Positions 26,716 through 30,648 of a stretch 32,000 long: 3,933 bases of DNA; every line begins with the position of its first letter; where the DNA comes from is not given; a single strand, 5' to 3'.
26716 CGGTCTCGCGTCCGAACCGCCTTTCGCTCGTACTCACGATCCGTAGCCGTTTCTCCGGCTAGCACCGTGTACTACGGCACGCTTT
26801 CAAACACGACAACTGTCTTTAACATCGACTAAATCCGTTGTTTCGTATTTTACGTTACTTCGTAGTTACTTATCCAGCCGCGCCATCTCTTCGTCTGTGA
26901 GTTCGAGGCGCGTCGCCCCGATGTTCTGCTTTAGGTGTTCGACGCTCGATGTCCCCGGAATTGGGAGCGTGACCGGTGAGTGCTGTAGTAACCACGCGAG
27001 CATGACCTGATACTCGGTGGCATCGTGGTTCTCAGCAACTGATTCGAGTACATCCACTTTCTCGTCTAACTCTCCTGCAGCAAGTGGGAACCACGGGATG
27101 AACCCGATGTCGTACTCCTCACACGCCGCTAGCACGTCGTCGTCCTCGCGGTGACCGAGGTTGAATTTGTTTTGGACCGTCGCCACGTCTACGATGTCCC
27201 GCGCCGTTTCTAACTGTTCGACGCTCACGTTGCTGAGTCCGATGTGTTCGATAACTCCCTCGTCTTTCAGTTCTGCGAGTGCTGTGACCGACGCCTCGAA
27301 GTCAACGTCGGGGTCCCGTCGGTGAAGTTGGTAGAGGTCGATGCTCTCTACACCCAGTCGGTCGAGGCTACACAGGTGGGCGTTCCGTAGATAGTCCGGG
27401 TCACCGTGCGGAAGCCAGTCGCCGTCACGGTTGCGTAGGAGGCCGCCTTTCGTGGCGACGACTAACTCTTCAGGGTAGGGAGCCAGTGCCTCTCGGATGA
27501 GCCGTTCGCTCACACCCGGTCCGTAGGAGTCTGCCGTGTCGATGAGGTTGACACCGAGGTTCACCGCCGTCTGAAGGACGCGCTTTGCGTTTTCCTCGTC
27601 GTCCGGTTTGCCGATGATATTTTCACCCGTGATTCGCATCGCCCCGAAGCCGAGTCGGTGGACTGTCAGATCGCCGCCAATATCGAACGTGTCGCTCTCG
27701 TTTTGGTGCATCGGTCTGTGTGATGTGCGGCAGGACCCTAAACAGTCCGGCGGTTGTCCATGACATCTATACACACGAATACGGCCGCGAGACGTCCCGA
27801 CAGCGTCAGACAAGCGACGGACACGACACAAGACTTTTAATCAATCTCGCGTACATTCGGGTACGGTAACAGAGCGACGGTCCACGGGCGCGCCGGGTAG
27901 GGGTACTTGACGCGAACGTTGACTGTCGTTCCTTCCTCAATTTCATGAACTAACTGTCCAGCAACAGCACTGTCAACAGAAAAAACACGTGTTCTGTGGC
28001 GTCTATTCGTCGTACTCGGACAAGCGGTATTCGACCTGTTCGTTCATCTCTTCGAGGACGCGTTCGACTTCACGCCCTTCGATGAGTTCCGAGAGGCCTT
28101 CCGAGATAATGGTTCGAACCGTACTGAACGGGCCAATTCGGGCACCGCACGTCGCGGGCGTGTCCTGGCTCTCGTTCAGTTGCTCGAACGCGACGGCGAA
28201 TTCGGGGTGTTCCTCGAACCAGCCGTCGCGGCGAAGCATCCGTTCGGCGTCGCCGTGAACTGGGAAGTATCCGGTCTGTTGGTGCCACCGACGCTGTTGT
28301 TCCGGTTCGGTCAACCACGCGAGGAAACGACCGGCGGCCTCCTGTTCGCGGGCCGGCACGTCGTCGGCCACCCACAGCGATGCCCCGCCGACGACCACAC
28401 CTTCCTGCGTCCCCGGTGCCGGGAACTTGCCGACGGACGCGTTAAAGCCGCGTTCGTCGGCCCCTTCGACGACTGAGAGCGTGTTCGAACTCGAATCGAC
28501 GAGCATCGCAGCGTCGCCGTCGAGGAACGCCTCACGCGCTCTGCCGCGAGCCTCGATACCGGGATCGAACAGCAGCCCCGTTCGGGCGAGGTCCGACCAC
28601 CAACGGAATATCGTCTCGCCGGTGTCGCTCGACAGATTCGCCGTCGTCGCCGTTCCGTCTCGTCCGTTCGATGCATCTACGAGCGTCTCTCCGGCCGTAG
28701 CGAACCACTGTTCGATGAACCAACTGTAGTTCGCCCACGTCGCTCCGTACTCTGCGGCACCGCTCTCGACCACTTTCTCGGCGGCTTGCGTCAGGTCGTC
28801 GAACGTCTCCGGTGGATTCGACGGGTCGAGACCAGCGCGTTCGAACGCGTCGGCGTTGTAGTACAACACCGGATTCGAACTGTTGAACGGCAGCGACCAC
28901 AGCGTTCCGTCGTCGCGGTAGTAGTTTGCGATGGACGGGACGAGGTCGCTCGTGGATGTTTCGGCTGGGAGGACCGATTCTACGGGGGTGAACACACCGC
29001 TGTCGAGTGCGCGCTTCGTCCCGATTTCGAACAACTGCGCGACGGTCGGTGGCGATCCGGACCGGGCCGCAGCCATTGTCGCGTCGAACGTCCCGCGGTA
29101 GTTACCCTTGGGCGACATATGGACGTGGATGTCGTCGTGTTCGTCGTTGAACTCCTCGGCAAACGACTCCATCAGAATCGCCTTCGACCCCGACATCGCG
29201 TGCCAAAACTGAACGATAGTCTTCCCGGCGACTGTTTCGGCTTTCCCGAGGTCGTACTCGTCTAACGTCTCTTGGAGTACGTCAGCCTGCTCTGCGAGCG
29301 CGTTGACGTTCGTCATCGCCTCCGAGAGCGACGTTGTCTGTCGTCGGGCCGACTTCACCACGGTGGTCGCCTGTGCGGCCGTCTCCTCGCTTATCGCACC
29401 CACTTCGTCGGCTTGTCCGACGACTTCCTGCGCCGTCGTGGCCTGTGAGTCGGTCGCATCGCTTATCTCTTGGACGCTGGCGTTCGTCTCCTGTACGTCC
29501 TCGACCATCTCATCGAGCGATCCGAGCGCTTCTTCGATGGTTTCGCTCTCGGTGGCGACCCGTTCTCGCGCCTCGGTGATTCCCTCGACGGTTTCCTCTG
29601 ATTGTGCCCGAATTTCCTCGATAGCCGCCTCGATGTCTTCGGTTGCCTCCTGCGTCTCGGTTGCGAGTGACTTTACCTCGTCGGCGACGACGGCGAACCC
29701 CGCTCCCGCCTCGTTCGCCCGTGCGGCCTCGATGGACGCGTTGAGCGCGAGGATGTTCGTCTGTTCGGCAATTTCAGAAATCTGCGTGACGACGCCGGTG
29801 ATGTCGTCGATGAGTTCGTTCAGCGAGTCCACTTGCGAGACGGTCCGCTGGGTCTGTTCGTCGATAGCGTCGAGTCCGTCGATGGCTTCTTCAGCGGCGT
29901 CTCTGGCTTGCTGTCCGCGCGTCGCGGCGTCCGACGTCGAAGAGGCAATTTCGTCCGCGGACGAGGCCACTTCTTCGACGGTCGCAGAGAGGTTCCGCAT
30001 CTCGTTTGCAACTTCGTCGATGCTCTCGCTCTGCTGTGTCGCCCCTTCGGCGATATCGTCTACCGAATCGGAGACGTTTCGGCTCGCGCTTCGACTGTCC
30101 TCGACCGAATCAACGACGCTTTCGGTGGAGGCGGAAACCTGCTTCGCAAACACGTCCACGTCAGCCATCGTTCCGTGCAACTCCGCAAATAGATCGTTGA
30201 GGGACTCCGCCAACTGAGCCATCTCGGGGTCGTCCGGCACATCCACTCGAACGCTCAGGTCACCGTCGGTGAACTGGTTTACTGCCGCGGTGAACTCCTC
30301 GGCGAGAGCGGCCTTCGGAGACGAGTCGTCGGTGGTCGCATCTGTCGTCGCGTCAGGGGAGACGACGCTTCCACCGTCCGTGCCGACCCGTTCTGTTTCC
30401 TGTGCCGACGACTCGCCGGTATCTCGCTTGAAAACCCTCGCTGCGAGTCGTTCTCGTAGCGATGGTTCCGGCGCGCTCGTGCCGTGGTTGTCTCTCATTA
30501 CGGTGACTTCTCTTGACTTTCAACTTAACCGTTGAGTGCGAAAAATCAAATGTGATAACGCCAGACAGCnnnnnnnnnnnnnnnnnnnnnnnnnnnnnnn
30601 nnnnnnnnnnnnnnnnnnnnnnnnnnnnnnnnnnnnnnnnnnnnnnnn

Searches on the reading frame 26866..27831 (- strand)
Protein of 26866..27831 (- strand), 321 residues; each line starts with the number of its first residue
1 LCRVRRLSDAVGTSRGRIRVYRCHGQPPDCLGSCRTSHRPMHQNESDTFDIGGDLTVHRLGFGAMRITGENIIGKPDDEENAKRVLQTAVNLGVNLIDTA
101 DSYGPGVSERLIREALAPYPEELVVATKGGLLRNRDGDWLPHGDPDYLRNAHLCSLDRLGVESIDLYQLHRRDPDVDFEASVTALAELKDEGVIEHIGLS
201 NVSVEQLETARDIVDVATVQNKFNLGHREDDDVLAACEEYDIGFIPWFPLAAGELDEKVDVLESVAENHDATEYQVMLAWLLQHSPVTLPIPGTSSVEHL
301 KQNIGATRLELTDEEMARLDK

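Call 10: search_protein_families(library=pfam, proteins=[window:26866-27831:-], max_evalue=0.001)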
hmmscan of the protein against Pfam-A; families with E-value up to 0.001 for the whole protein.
window:26866-27831:- (321 aa): 1 family
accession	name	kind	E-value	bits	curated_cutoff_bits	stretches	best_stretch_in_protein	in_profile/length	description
PF00248.27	Aldo_ket_red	-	2.8e-68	230.6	24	1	59-321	1-288/291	Aldo/keto reductase family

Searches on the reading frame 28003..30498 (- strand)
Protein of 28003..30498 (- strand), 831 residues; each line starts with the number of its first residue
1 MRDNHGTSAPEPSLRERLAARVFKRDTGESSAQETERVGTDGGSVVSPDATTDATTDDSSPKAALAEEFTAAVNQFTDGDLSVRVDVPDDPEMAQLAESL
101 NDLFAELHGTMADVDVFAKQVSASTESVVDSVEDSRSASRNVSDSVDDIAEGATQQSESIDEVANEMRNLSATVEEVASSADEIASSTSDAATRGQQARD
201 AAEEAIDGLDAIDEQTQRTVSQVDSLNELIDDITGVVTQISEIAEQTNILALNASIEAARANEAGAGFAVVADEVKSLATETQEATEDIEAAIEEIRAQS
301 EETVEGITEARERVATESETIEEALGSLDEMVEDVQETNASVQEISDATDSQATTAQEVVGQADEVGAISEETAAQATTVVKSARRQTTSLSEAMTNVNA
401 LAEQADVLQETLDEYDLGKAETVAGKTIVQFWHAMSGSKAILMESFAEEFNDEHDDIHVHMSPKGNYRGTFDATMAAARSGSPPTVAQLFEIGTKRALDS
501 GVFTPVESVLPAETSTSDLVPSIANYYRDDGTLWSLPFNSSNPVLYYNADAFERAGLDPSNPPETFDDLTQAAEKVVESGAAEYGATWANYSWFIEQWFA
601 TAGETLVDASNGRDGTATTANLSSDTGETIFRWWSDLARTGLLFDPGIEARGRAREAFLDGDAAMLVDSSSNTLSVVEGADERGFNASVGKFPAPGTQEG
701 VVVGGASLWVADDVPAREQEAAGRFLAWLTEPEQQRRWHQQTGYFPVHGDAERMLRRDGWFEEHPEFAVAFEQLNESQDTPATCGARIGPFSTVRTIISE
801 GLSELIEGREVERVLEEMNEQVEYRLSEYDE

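Call 10: search_protein_families(library=pfam, proteins=[window:28003-30498:-], max_evalue=0.001)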
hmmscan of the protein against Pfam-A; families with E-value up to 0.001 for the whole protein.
window:28003-30498:- (831 aa): 5 families
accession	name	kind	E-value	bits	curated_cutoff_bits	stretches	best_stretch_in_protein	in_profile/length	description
PF13416.11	SBP_bac_8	-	8.6e-45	154.1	27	1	447-767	3-277/279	Bacterial extracellular solute-binding protein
PF00015.26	MCPsignal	-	2.5e-41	141.8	34.6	2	197-367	3-169/172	Methyl-accepting chemotaxis protein (MCP) signalling domain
PF01547.30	SBP_bac_1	-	2.3e-33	116.9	26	1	441-735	9-306/307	Bacterial extracellular solute-binding protein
PF00672.30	HAMP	-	6.2e-08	33.3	25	1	68-108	12-52/53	HAMP domain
PF10157.14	BORCS6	-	0.00028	21.5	35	0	160-246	9-96/101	BLOC-1-related complex sub-unit 6 C-terminal helix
